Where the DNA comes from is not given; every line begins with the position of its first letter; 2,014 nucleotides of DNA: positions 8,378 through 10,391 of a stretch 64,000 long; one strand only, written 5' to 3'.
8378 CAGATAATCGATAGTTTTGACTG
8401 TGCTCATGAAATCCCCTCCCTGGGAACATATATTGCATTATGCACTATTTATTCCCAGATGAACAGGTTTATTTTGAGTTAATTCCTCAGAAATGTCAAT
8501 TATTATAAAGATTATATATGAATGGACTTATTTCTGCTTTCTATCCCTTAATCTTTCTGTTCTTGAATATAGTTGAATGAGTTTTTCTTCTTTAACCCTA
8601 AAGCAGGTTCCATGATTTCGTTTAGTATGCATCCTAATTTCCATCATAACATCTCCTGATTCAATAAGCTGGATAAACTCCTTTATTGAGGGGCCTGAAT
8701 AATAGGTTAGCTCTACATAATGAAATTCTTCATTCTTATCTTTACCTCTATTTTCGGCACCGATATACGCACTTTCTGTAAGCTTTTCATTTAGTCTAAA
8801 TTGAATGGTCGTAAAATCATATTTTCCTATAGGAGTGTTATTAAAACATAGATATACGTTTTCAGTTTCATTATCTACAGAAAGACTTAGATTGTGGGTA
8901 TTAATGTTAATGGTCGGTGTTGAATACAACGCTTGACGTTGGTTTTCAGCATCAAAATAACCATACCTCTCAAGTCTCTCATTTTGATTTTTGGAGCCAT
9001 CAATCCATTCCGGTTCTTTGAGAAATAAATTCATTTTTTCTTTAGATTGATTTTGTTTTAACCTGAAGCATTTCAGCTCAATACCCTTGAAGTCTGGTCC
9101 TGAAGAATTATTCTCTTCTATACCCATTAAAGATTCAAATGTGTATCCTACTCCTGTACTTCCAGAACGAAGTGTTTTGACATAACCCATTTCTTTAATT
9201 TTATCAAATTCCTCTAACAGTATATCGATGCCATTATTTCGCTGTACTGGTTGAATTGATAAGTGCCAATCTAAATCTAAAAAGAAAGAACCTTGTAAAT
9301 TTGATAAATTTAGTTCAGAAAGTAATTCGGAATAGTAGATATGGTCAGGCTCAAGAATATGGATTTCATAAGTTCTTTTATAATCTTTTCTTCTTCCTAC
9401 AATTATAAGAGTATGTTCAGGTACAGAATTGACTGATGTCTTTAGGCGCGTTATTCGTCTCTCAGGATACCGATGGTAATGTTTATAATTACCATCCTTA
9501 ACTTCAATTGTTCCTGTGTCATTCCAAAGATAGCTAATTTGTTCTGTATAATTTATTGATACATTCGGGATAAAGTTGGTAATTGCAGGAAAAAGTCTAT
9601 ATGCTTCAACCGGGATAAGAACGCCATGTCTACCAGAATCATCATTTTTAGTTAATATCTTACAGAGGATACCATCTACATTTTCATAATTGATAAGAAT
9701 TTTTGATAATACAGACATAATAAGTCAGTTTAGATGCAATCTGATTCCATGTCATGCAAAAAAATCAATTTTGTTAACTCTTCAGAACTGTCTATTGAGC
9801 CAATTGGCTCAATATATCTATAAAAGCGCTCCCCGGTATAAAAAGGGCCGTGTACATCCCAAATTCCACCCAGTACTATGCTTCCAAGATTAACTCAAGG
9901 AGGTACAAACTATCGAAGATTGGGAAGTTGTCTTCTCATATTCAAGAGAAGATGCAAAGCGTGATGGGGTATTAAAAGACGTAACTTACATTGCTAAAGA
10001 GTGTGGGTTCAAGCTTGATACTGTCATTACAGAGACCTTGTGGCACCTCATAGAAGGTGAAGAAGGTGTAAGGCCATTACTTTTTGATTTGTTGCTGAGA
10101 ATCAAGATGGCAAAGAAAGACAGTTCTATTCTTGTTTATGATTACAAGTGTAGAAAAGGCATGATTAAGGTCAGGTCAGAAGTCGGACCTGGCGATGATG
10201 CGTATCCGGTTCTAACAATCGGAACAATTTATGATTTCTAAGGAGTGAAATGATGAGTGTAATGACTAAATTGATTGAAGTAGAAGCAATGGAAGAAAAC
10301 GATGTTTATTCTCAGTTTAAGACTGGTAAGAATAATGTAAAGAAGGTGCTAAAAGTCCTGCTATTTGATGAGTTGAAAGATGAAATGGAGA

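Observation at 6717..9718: Prophage-borne EcoRII-like R-M-Vsr triad with HTH-fused C5-methyltransferase and an inverted-repeat operator containing its own target site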

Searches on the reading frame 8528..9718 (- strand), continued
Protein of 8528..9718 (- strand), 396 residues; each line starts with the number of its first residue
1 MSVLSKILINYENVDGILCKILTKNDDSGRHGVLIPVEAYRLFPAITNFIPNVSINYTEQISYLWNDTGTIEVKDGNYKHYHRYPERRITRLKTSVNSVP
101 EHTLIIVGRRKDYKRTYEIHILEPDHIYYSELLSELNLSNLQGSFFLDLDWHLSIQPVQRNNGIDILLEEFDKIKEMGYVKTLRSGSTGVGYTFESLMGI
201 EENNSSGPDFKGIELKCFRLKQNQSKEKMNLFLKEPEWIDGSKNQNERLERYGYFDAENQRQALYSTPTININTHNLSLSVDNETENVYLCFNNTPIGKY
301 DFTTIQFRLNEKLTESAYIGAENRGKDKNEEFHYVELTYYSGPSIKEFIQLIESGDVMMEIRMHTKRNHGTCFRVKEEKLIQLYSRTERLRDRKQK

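Call 25: find_related_loci(query=A1, collection=genome_contigs, flank=4000)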
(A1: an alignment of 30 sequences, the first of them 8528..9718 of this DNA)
Query A1 (396 aa) in genome_contigs; peptide patterns used: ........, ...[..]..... (x = any residue, [..] = any of these).
62 stretches matched a pattern; 44 encode a relative of the query (tblastn E <= 1e-3); 43 distinct loci.
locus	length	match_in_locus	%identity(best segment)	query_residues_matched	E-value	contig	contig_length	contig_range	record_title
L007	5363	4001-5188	49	4-392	2e-117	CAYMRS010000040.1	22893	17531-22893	MAG TPA_asm: uncultured Nitrospiraceae bacterium isolate binchicken_co266_261 genome assembly, contig: NODE_3669_length_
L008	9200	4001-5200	47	1-392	5e-116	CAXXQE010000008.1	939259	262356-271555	MAG: Syntrophales bacterium isolate 2205dbbf-2645-4edd-9011-b673a5b30e4c genome assembly, contig: contig_8, whole genome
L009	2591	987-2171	46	3-395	7e-119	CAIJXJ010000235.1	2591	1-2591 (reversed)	MAG: uncultured Methylobacillus sp. isolate A14_bin-1995 genome assembly, contig: bin-1995:235/315, whole genome shotgun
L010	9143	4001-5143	38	12-381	2e-72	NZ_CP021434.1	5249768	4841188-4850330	Tumebacillus avium strain AR23208 chromosome, complete genome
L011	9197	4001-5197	35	7-391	1e-71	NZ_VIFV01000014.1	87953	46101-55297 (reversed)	Planococcus salinarum strain KCTC 13584 Scaffold13_1, whole genome shotgun sequence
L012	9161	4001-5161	33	14-390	2e-68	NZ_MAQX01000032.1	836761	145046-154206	Bacillus sp. FJAT-26390 scaffold4, whole genome shotgun sequence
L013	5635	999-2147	36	17-393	4e-60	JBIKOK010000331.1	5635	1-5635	MAG: Opitutaceae bacterium isolate ME2014-11-02_3300042937_group5_bin77 Rohwer_bin2636_scaffold_14672_c1, whole genome s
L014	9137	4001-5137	38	17-391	3e-60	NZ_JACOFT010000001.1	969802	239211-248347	Undibacterium aquatile strain CCTCC AB 2015119 1, whole genome shotgun sequence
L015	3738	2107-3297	34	2-391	8e-60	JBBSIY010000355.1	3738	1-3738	MAG: Lysobacterales bacterium isolate LS4_concoct.038 LS4_concoct.038_K_2575880_L_3738_cov_8.0000, whole genome shotgun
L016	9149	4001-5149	35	17-393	5e-58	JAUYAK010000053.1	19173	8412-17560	MAG: Opitutaceae bacterium isolate C18_metabat.bin.8 C18_k141_342430, whole genome shotgun sequence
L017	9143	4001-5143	35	17-391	6e-58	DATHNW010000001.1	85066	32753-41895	MAG TPA_asm: Opitutaceae bacterium isolate SMAG_U12668 k141_2982532, whole genome shotgun sequence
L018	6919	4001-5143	33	17-391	7e-58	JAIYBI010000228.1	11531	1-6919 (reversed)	MAG: Opitutaceae bacterium isolate E1_MAG_00038 pond_E1_MAG_00038_000000000355, whole genome shotgun sequence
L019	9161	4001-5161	34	9-391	1e-57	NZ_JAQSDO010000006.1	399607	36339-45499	MAG: Thermomonas sp. isolate D1-2020 MAG013 NODE_13_length_399607_cov_13.257371, whole genome shotgun sequence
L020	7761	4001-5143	34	17-391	5e-57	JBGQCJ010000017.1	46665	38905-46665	MAG: Verrucomicrobiia bacterium isolate OBJ2_061818_110_42 k141_929136_length_46665_cov_13.0000, whole genome shotgun se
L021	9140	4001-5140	36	17-391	4e-57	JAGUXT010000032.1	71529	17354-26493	MAG: Halothiobacillus sp. isolate DeMMO4_1 c_000000003525, whole genome shotgun sequence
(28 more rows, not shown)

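Call 60: search_protein_families(library=padloc, proteins=[window:8528-9718:-], max_evalue=0.001)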
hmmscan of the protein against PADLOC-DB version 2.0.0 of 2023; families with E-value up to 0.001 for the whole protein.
window:8528-9718:- (396 aa): 5 families
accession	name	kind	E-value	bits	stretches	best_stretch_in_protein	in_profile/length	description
PDLC03584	REase_II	-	2.5e-55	186.2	1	17-385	24-397/405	Type II restriction enzyme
PDLC03521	REase_II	-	2.8e-17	61.2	1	165-382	6-238/246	Type II restriction enzyme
PDLC03524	REase_II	-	2.4e-13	48.5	1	297-386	164-253/260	Type II restriction enzyme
PDLC03305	MTase_II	-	3.2e-12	44.4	1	297-386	417-506/513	Type II methyltransferase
PDLC03424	REase_II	-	4.9e-06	24.5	1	171-390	13-237/238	Type II restriction enzyme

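Call 61: search_protein_families(library=phrogs, proteins=[window:8528-9718:-], max_evalue=0.001)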
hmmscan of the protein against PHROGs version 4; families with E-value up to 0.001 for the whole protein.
window:8528-9718:- (396 aa): 0 families

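Call 62: find_related_loci(query=A1, collection=viral_contigs, flank=5000)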
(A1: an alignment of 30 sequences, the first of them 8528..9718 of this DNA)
Query A1 (396 aa) in viral_contigs; peptide patterns used: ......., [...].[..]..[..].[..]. (x = any residue, [..] = any of these).
73 stretches matched a pattern; 17 encode a relative of the query (tblastn E <= 1e-3); 17 distinct loci.
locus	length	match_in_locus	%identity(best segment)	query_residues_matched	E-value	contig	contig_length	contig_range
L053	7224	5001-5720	32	162-384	1e-30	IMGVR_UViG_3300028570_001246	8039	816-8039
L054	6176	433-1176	29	154-388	5e-29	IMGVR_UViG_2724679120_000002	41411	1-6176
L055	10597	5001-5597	33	158-360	2e-23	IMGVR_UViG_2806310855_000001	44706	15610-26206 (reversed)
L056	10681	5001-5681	30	147-371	3e-22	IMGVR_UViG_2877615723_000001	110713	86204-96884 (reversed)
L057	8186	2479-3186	28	167-388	8e-22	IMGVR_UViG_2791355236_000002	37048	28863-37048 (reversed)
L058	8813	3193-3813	31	181-384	2e-20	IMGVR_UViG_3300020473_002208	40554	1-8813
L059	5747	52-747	31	170-384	5e-20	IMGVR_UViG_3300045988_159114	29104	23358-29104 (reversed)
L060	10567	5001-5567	31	184-378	2e-19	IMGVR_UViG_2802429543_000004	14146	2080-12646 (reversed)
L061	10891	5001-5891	25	77-360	5e-19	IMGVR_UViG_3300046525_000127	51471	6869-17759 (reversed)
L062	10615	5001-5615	29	182-384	7e-19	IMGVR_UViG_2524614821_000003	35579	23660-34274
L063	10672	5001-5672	27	167-387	2e-18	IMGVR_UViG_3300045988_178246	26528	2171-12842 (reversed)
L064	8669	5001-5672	27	173-391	4e-17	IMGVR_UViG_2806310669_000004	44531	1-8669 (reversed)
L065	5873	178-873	31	170-384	2e-16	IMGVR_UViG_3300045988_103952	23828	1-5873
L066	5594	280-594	32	121-225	4e-14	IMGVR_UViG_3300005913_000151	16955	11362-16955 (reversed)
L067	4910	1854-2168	32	121-225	6e-14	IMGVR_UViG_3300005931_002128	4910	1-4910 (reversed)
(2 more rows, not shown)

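Call 82: list_cluster_members(proteins=[window:8528-9718:-, window:7160-8407:-, window:6717-7160:-, window:22065-23378:+])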
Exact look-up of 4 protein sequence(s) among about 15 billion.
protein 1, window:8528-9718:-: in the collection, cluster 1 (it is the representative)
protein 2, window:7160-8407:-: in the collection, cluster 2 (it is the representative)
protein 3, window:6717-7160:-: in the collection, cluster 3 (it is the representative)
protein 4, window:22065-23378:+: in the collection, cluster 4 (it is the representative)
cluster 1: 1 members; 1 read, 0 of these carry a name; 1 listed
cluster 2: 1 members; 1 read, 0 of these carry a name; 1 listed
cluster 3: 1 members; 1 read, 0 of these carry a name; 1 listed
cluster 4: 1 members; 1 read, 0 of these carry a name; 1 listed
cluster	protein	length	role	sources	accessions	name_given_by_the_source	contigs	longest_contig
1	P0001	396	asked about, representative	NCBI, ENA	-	-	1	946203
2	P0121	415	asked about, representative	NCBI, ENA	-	-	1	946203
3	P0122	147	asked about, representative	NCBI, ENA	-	-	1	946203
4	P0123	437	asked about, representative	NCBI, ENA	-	-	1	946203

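Call 83: find_related_loci(query=A1, collection=metagenome_contigs, flank=3500)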
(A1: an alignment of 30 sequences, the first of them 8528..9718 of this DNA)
Query A1 (396 aa) in metagenome_contigs; peptide patterns used: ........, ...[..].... (x = any residue, [..] = any of these).
406 stretches matched a pattern; 87 encode a relative of the query (tblastn E <= 1e-3); the best 80 are kept; 80 distinct loci.
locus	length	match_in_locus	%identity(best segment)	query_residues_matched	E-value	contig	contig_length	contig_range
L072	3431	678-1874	50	1-392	9e-124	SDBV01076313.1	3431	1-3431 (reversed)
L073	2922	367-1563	50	2-392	1e-124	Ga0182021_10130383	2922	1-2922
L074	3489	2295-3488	48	1-391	6e-120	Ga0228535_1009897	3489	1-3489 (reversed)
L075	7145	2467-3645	47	2-392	2e-116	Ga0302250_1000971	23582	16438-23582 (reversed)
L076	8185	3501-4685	40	4-391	9e-91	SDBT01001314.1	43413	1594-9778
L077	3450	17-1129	39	13-380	2e-86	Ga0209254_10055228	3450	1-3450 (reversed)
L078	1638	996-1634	49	14-225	2e-73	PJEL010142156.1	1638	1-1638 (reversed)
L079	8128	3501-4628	37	3-384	2e-68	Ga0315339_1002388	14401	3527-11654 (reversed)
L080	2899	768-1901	36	17-391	8e-63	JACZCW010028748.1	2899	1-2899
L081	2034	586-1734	35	17-393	1e-61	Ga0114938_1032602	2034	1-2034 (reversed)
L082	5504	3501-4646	35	17-393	3e-60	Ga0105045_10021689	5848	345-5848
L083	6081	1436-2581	35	17-393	3e-60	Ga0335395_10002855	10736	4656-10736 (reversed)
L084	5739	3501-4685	36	5-391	1e-59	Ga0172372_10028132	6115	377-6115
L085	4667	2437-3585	38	17-395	4e-59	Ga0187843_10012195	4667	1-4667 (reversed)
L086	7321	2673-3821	38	17-395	4e-59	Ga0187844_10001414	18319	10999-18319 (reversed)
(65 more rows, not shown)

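Call 98: predict_structure(alignment_id=A1)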
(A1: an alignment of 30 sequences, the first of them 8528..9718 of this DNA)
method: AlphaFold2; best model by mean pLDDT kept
length: 396 residues; sequences in the alignment: 30
mean_pLDDT: 92.5   pTM: 0.87
mean pLDDT of the five models: 92.5, 92.2, 92.1, 91.4, 91.1
residues with pLDDT >= 90: 333; 70-90: 48; 50-70: 14; < 50: 1
segments of 3 or more residues with pLDDT < 50: none
pLDDT, mean of each block of 10 residues (from residue 1): 91 96 92 94 94 92 92 96 89 94 97 96 97 92 94 72 92 97 93 94 71 91 79 95 96 96 97 97 98 98 95 90 94 96 94 96 95 93 93 70
secondary structure, 60 per line:
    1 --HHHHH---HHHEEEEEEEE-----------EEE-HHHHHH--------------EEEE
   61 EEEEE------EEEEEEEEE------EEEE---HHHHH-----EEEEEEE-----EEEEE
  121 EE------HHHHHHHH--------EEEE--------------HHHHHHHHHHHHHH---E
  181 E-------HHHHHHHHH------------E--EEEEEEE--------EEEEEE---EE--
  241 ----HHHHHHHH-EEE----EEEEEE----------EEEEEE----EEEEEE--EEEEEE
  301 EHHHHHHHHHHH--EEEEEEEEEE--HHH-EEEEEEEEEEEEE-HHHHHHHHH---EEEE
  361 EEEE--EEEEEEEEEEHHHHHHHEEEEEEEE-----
elements in order: H3-7 E14-21 E33-35 H37-42 E57-65 E72-80 E87-90 H94-98 E104-110 E116-122 H129-136 E145-148 H163-176 H189-197 E213-219 E228-233 H245-252 E254-256 E261-266 E277-282 E287-292 E295-301 H302-312 E315-324 E331-343 H345-353 E357-364 E367-376 H377-383 E384-391

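Call 101: fold_search(model_id=the predicted structure, library=pdb)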
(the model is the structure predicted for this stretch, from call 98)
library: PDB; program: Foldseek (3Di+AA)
matches with E <= 10: 519; with E <= 0.001: 11
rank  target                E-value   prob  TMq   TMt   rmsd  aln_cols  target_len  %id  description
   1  2oaa_B                1.2e-17  1.00  0.39  0.57   6.3       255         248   26  Restriction endonuclease MvaI-cognate DNA substrate complex (released 2007-02-20)
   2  2oaa_A                1.8e-17  1.00  0.39  0.57   6.3       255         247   26  Restriction endonuclease MvaI-cognate DNA substrate complex (released 2007-02-20)
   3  2odi_A                3.3e-15  1.00  0.36  0.54   6.9       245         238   23  Restriction Endonuclease BCNI-Cognate DNA Substrate Complex (released 2007-03-20)
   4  2oa9_A                7.3e-14  1.00  0.42  0.64   5.5       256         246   25  Restriction endonuclease MvaI in the absence of DNA (released 2007-02-20)
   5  2odh                  9.2e-14  1.00  0.37  0.55   6.7       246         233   22  Restriction Endonuclease BCNI in the Absence of DNA (released 2007-03-20)
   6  2oa9_B                1.4e-12  1.00  0.41  0.67   5.4       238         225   25  Restriction endonuclease MvaI in the absence of DNA (released 2007-02-20)
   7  5o63_B                2.4e-09  1.00  0.29  0.66   3.3       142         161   32  Crystal structure of UbaLAI restriction endonuclease B3 domain domain (mutant L24M L53M L95M) with cognate DNA (released 2017-08-02)
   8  5o63_A                3.5e-09  1.00  0.28  0.65   3.4       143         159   32  Crystal structure of UbaLAI restriction endonuclease B3 domain domain (mutant L24M L53M L95M) with cognate DNA (released 2017-08-02)
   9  1na6_B                4.6e-05  1.00  0.33  0.33   8.3       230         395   15  Crystal structure of restriction endonuclease EcoRII mutant R88A (released 2003-12-16)
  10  2c1l_A                9.1e-05  1.00  0.26  0.28   4.6       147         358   12  Structure of the BfiI restriction endonuclease (released 2005-10-07)
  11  3zi5_A                1.3e-04  1.00  0.25  0.53   4.2       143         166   11  Crystal STRUCTURE OF RESTRICTION ENDONUCLEASE BFII C-TERMINAL RECOGNITION DOMAIN IN COMPLEX WITH COGNATE DNA (released 2014-01-15)
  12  1na6_A                4.2e-03  1.00  0.29  0.31   6.0       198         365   13  Crystal structure of restriction endonuclease EcoRII mutant R88A (released 2003-12-16)
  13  4ldw_A                9.8e-03  1.00  0.23  0.29   7.5       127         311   11  Crystal structure of the DNA Binding Domain of arabidopsis thaliana auxin response factor 1, P21 structure (released 2014-02-12)
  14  6ycq_B                2.4e-02  0.99  0.22  0.25   5.1       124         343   12  Crystal structure of the DNA binding domain of Arabidopsis thaliana Auxin Response Factor 1 (AtARF1) in complex with H (released 2020-09-09)
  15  3ekj                  3.6e-02  0.08  0.10  0.12  20.9       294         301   10  Calcium-free GCaMP2 (calcium binding deficient mutant) (released 2008-12-16)
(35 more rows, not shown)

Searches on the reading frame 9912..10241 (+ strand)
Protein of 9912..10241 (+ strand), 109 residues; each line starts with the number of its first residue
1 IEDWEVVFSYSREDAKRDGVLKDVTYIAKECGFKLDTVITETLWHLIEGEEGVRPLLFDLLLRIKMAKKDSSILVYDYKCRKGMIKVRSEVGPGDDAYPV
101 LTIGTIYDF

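Call 104: search_protein_families(library=pfam, proteins=[window:9912-10241:+], max_evalue=0.01)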
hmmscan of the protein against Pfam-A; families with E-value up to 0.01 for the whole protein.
window:9912-10241:+ (109 aa): 1 family
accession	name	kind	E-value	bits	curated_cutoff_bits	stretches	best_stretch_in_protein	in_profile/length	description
PF20213.3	DUF6573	-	2.9e-07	31.1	27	1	3-45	7-54/138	Family of unknown function (DUF6573)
